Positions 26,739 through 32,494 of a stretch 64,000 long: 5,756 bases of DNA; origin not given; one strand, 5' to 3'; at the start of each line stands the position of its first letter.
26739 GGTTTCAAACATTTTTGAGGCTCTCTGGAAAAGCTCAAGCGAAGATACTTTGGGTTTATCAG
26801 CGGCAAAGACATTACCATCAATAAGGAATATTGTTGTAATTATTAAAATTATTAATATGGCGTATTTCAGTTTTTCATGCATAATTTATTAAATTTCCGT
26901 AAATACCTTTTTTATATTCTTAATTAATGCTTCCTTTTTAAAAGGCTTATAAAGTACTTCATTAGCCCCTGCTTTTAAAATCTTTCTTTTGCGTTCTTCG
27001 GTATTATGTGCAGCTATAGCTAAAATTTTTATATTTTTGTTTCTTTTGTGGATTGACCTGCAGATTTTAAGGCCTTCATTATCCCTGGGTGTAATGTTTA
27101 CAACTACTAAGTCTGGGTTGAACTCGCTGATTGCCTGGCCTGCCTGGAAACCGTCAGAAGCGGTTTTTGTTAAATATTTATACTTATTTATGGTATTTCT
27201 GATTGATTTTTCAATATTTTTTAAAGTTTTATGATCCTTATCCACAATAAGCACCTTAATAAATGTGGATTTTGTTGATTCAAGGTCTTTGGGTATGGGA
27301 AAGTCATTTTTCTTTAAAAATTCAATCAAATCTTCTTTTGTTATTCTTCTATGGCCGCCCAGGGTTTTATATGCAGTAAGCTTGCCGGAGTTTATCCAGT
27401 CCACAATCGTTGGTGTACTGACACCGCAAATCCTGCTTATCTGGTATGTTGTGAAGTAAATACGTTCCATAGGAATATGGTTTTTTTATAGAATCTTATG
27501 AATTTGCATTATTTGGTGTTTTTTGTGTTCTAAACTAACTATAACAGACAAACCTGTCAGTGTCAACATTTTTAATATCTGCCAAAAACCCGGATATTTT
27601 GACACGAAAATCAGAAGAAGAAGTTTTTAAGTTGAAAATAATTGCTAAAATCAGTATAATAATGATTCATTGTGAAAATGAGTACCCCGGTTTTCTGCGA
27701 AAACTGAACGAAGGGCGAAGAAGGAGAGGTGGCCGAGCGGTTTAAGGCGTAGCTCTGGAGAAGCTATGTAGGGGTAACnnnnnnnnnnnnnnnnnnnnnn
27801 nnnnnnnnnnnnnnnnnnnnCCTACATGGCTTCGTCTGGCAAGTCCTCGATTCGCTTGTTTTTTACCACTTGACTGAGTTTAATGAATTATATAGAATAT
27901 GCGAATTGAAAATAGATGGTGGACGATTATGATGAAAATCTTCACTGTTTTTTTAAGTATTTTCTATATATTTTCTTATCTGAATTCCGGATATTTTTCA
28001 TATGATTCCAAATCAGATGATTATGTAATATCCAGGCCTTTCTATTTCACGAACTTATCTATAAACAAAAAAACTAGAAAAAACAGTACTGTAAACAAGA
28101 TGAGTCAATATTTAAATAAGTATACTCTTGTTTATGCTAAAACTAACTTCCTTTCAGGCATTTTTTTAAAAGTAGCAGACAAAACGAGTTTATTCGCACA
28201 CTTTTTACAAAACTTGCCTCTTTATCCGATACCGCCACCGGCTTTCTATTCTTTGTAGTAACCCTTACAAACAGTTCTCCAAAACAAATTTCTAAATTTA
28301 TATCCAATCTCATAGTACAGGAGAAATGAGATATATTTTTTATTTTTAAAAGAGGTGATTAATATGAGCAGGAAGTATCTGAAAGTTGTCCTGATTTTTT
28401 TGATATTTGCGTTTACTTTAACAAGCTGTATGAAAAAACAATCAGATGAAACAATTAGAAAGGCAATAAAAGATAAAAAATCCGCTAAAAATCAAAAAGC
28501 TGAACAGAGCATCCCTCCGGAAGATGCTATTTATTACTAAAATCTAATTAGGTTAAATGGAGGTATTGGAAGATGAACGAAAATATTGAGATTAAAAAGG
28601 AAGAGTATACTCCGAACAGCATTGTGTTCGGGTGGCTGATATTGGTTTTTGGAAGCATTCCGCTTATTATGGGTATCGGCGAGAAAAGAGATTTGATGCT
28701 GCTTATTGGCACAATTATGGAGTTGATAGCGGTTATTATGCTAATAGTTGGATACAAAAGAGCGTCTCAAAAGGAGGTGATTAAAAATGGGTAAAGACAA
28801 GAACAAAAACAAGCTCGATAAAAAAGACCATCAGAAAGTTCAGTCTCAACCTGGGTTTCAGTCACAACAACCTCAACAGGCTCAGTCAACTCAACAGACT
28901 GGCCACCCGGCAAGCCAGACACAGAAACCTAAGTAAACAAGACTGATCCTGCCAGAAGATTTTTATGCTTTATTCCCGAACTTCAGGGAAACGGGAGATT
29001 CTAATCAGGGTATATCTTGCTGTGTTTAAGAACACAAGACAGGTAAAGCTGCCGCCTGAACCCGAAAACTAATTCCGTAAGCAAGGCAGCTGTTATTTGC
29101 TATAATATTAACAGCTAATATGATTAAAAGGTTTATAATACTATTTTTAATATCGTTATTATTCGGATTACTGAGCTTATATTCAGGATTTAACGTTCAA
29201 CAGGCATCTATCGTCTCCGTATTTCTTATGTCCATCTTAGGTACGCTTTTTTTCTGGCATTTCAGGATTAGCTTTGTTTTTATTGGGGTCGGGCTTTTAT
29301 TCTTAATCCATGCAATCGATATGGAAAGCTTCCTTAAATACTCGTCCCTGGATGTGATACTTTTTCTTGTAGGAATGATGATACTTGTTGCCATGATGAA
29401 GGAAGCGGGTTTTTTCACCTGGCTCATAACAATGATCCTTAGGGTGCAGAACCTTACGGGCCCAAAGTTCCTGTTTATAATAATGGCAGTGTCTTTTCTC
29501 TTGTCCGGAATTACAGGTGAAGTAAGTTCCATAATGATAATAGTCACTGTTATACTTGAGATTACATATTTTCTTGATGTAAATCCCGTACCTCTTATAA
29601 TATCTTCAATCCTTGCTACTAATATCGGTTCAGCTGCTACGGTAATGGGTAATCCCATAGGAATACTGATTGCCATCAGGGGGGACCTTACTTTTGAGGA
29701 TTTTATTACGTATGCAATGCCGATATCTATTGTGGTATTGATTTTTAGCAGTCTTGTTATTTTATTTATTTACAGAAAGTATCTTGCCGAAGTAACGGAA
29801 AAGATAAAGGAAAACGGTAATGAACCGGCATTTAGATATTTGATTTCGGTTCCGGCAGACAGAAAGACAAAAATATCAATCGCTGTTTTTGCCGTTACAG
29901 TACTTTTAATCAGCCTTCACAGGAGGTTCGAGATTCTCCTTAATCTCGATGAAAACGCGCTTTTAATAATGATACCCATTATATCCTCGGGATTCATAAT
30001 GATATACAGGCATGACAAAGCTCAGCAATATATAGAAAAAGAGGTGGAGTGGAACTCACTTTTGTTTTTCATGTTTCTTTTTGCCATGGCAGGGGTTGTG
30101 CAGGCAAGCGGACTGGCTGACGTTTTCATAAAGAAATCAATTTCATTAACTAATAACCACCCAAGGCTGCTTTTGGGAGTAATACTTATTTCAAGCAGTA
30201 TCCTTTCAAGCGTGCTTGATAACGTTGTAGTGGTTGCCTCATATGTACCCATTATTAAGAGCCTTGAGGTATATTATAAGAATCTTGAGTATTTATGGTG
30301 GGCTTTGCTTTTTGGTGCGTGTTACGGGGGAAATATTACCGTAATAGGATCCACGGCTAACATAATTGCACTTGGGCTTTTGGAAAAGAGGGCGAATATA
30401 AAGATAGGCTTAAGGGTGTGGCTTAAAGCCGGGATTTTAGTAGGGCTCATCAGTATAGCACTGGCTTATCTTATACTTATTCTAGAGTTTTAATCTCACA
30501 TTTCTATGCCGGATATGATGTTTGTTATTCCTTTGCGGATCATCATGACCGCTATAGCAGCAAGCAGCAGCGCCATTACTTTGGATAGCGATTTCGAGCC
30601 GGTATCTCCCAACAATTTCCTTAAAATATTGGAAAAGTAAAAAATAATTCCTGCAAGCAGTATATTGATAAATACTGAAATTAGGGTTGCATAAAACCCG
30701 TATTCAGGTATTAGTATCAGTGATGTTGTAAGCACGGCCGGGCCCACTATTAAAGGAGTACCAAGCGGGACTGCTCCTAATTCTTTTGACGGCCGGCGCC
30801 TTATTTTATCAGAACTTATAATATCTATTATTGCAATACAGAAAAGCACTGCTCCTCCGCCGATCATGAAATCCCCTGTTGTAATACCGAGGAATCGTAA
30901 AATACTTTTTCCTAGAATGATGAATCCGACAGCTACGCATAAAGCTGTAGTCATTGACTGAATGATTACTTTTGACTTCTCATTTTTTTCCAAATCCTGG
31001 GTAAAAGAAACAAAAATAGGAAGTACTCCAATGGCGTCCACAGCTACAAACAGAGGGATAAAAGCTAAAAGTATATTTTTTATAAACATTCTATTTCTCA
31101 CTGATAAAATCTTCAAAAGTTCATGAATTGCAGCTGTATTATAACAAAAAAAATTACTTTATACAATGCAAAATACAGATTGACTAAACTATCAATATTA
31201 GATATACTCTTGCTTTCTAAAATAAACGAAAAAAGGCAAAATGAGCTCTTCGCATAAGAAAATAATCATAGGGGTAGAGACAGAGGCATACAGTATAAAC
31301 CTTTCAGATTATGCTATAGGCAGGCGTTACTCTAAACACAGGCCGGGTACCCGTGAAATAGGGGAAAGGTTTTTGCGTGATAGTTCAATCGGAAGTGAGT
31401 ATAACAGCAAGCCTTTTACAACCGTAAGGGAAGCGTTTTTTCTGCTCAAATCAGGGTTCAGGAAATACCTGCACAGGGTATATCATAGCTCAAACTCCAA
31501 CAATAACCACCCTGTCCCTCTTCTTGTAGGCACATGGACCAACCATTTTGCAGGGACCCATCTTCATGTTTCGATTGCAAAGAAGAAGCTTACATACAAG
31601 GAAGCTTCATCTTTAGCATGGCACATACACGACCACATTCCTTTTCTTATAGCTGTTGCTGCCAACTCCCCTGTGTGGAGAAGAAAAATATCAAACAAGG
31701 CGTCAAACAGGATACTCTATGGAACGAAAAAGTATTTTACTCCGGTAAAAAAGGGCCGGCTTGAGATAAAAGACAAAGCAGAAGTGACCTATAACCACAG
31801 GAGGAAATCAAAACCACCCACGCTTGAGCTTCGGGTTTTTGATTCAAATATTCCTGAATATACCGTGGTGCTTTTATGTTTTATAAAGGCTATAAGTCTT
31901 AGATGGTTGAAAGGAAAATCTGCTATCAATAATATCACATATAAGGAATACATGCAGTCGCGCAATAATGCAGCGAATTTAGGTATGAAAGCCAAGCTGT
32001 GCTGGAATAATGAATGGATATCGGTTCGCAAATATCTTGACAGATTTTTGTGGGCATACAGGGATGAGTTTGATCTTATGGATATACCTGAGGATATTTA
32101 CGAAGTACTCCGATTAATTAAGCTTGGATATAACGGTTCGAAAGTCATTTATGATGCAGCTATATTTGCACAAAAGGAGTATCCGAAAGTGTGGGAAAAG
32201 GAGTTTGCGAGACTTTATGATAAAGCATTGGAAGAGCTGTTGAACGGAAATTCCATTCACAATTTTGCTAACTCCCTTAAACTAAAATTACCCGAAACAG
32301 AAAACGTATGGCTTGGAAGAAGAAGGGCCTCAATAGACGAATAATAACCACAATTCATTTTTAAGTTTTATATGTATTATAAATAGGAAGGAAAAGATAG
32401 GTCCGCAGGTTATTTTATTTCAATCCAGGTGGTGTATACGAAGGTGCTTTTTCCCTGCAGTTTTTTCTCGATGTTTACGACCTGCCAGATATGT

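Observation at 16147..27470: Rearranged Tol-Pal/ExbBD-TonB-like envelope machine built around a giant 8x FlgD-Ig OmpA protein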

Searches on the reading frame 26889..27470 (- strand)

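Call 3: search_protein_families(library=pfam, proteins=[window:26889-27470:-], max_evalue=0.01)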
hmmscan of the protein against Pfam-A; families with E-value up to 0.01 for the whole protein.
window:26889-27470:- (193 aa): 4 families
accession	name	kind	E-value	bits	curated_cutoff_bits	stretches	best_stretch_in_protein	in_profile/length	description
PF00072.30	Response_reg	-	2e-19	70.2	30.2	1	73-186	1-110/111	Response regulator receiver domain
PF12728.13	HTH_17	-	4.5e-13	49.7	27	1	5-55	1-50/51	Helix-turn-helix domain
PF00376.29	MerR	-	0.00016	21.9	28.2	1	10-42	4-37/38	MerR family regulatory protein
PF02254.24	TrkA_N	-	0.00043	21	23.8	1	71-174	22-115/116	TrkA-N domain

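Call 11: search_protein_families(library=ncbifam, proteins=[window:26889-27470:-], max_evalue=0.01)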
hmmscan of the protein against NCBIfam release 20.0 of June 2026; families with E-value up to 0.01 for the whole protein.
window:26889-27470:- (193 aa): 86 families (the best 25 are shown)
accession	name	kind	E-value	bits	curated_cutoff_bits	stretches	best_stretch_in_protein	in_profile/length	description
NF011896.0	PRK15369.1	equivalog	5e-14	52.4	242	1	71-190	4-121/211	two component system response regulator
TIGR02154.1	PhoB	equivalog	4.4e-13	49.1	296.2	1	72-190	4-120/226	phosphate regulon transcriptional regulator PhoB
NF040534.1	resp_reg_YycF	equivalog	5e-13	48.8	340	1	72-188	2-113/231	response regulator YycF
NF041367.1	CheY_Halo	equivalog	6.3e-13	49.1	200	1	73-189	1-113/114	chemotaxis protein CheY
NF040689.1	MtrAB_MtrA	equivalog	1.6e-12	47.2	300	1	73-188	1-111/219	MtrAB system response regulator MtrA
NF045914.1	RespRegNblR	equivalog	2.8e-12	46.7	300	1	72-187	8-119/228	response regulator transcription factor NblR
NF007005.1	PRK09468.1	equivalog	7e-12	45.3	331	1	72-190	5-119/237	osmolarity response regulator transcription factor OmpR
TIGR01764.1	excise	domain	7.8e-12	45.4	28.8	1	5-54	1-49/49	excisionase family DNA-binding protein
NF008318.0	PRK11107.1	equivalog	1.1e-11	43.6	890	1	58-188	655-783/920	two-component sensor histidine kinase BarA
NF045944.1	ResRegRpaBCyano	equivalog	6.5e-11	42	330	1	75-190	2-112/229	response regulator transcription factor RpaB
NF041734.1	resp_reg_RppA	equivalog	7.7e-11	41.8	250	1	72-187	2-115/229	two-component system response regulator RppA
NF007935.0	PRK10651.1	equivalog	1.2e-10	40.9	250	1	71-189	7-123/216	two-component system response regulator NarL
NF007135.0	PRK09581.1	equivalog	1.4e-10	40.6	474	1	71-186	156-268/457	PleD family two-component system response regulator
NF007969.0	PRK10693.1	equivalog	1.5e-10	40.7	329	1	72-184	9-117/337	two-component system response regulator RssB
NF045717.1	DVU0259_DivK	exception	2.2e-10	40.7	160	1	72-189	4-115/117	DVU0259 family response regulator domain-containing protein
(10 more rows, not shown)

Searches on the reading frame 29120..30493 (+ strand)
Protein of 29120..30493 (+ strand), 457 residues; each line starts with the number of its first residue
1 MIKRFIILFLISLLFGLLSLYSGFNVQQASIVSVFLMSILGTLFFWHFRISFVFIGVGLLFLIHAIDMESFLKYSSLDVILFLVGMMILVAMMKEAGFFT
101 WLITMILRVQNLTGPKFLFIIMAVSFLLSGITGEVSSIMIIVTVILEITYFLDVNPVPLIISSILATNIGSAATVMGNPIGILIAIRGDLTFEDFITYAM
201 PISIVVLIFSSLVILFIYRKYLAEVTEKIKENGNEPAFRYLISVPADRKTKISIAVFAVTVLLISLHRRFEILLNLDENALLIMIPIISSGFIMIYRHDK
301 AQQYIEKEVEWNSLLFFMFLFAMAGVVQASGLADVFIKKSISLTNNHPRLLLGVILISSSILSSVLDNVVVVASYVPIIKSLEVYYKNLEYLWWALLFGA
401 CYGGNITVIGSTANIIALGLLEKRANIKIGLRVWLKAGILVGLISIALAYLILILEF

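Call 42: search_protein_families(library=pfam, proteins=[window:29120-30493:+], max_evalue=0.001)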
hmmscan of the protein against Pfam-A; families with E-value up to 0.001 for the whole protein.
window:29120-30493:+ (457 aa): 3 families
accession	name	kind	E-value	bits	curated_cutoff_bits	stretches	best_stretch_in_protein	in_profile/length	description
PF03600.22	CitMHS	-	8.4e-48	163.6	31.9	1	50-399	11-336/336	Citrate transporter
PF00939.25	Na_sulph_symp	-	1.6e-08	34.5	27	1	189-452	212-461/472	Sodium:sulfate symporter transmembrane region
PF02040.21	ArsB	-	0.00034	20.5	22.2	1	78-447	53-413/423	Arsenical pump membrane protein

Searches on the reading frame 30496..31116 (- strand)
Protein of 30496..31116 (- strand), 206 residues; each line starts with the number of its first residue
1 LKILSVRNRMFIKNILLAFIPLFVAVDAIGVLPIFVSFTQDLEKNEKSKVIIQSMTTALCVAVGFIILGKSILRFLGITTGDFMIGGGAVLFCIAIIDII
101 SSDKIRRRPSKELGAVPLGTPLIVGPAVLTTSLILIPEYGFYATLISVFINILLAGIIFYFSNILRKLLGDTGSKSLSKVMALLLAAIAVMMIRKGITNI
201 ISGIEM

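Call 42: search_protein_families(library=pfam, proteins=[window:30496-31116:-], max_evalue=0.001)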
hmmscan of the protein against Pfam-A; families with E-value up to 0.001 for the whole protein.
window:30496-31116:- (206 aa): 1 family
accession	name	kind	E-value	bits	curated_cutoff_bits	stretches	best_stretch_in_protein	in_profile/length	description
PF01914.23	MarC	-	3.1e-32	112.1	23.9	1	13-201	2-203/203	MarC family integral membrane protein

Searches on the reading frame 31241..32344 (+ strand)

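Call 42: search_protein_families(library=pfam, proteins=[window:31241-32344:+], max_evalue=0.001)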
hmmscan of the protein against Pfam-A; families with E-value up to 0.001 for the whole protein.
window:31241-32344:+ (367 aa): 1 family
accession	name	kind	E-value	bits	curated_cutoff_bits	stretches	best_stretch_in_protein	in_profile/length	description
PF04107.18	GCS2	-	6.1e-05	23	21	1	103-158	123-175/291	Glutamate-cysteine ligase family 2(GCS2)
